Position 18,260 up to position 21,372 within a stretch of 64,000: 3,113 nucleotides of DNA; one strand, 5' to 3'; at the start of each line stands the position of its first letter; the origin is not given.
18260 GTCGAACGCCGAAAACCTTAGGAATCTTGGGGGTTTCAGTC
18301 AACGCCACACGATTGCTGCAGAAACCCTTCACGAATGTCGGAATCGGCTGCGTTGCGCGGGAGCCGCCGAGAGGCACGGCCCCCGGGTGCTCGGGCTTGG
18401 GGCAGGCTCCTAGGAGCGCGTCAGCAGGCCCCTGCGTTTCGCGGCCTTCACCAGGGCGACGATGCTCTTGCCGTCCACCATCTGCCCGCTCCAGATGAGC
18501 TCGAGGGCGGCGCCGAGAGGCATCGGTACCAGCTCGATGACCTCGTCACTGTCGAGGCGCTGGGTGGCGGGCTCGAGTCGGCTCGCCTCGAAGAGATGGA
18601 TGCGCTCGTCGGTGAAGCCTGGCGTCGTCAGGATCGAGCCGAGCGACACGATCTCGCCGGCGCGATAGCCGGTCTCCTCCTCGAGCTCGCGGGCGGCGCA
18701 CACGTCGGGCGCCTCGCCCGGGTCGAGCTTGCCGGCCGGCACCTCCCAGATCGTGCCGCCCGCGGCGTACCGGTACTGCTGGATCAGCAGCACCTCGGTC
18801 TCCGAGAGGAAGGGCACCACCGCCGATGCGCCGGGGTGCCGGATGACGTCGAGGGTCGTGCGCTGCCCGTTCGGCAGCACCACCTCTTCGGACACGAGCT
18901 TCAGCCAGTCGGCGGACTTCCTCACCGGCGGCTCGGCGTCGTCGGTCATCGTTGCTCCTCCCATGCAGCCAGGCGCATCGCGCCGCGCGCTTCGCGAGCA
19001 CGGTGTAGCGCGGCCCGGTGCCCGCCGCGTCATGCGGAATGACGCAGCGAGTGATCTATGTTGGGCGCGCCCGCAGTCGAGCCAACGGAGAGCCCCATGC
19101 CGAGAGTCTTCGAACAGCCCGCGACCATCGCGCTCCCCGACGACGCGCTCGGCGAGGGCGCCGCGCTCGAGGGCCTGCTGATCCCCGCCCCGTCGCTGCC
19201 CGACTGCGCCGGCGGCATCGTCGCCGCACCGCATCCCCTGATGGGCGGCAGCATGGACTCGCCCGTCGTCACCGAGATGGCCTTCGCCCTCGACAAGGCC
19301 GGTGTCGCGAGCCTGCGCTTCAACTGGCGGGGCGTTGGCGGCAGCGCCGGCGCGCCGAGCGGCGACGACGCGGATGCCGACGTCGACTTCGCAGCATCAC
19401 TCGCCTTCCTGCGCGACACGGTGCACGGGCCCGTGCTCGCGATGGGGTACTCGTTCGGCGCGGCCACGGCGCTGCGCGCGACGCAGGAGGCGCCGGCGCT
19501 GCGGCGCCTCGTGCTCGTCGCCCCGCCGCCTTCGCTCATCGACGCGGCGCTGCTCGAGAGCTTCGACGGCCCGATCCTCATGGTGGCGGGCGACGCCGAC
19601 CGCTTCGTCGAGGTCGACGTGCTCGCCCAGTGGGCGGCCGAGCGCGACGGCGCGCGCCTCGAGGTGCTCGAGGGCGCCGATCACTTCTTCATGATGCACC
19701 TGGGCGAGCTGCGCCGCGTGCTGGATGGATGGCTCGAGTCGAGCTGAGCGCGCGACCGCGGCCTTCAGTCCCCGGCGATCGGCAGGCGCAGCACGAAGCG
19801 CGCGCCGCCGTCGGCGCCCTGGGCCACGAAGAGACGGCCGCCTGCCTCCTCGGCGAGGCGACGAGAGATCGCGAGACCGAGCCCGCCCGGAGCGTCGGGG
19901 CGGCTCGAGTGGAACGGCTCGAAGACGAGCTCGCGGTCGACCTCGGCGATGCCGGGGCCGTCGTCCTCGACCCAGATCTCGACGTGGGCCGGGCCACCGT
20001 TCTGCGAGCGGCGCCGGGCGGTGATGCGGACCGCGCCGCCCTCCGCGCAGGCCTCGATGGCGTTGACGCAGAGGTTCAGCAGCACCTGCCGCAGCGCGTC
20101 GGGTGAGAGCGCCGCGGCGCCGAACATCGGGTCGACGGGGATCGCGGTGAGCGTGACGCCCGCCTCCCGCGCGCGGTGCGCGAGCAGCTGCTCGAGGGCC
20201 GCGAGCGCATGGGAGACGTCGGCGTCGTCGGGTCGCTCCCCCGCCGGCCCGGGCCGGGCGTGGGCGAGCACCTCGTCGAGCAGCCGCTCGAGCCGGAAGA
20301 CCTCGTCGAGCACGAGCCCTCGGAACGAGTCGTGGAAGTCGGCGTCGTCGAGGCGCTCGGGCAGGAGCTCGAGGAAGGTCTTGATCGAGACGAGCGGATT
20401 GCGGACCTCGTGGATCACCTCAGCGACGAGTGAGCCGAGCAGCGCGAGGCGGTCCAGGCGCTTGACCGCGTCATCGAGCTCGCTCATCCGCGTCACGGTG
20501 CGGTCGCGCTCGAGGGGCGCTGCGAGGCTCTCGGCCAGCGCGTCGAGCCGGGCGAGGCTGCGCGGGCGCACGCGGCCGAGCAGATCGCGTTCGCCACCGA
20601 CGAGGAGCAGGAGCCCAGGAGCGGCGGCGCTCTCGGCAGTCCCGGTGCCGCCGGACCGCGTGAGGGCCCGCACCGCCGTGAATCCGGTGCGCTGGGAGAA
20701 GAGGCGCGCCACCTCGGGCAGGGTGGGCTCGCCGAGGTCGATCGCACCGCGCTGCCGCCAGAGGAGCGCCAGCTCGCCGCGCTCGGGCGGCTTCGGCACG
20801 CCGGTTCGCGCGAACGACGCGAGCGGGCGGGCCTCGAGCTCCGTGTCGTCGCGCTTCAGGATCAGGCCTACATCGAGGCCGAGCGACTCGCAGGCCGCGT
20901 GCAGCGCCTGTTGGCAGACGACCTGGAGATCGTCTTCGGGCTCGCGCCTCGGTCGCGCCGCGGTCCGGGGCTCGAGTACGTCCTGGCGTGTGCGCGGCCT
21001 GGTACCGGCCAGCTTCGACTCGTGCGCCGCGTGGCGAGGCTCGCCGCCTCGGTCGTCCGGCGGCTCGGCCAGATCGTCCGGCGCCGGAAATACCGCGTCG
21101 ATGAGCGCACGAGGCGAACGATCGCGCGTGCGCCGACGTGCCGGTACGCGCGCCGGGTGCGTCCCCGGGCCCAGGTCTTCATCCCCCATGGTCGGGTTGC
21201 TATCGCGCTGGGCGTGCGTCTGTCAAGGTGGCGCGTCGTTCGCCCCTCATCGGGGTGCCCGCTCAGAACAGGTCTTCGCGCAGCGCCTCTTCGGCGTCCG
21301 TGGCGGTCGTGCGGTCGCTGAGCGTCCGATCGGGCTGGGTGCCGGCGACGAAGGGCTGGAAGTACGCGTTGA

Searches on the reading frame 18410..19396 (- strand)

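Call 30: search_protein_families(library=pfam, max_evalue=0.0001, proteins=[window:18410-19396:-])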
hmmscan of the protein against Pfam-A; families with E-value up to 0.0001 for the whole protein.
window:18410-19396:- (328 aa): 1 family
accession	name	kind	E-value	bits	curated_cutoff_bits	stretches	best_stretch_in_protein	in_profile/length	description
PF00293.34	NUDIX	-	4.6e-19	69.2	21.1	1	187-297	3-118/134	NUDIX domain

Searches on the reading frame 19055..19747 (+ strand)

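Call 30: search_protein_families(library=pfam, max_evalue=0.0001, proteins=[window:19055-19747:+])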
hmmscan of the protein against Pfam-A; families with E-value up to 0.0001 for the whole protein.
window:19055-19747:+ (230 aa): 5 families
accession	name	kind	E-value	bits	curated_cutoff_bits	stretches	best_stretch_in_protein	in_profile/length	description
PF00561.26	Abhydrolase_1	-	2.6e-13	50.6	25.8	1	65-163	11-110/245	alpha/beta hydrolase fold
PF12697.13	Abhydrolase_6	-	1.5e-10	42.6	26.3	1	73-160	18-99/217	Alpha/beta hydrolase family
PF12146.15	Hydrolase_4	-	1.7e-10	41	27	1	69-157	17-109/239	Serine aminopeptidase, S33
PF20408.4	Abhydrolase_11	-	2.2e-06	28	27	1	64-213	12-168/193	Alpha/beta hydrolase domain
PF01738.24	DLH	-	9.8e-05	22.5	21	0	111-215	80-191/217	Dienelactone hydrolase family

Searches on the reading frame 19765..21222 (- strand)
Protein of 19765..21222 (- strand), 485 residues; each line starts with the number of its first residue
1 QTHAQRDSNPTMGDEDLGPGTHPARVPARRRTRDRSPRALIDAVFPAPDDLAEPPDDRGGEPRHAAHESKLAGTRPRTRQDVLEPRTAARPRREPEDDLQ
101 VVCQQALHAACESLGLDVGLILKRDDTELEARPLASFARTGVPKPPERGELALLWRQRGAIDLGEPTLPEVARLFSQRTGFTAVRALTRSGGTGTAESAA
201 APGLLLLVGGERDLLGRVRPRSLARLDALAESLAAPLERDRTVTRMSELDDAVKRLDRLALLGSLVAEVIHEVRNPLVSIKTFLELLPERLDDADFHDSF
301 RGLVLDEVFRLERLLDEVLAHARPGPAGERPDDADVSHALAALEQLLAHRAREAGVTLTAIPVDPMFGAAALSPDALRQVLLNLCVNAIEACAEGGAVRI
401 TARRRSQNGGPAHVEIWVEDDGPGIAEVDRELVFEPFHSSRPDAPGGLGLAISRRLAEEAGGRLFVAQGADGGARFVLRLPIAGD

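Call 30: search_protein_families(library=pfam, max_evalue=0.0001, proteins=[window:19765-21222:-])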
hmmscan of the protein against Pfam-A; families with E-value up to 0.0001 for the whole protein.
window:19765-21222:- (485 aa): 2 families
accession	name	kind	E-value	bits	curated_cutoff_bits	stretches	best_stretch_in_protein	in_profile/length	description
PF02518.31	HATPase_c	-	4.1e-22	79.2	26.4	1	374-482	3-109/111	Histidine kinase-, DNA gyrase B-, and HSP90-like ATPase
PF00512.31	HisKA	-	1.5e-07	31.8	26.9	1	263-323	3-62/66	His Kinase A (phospho-acceptor) domain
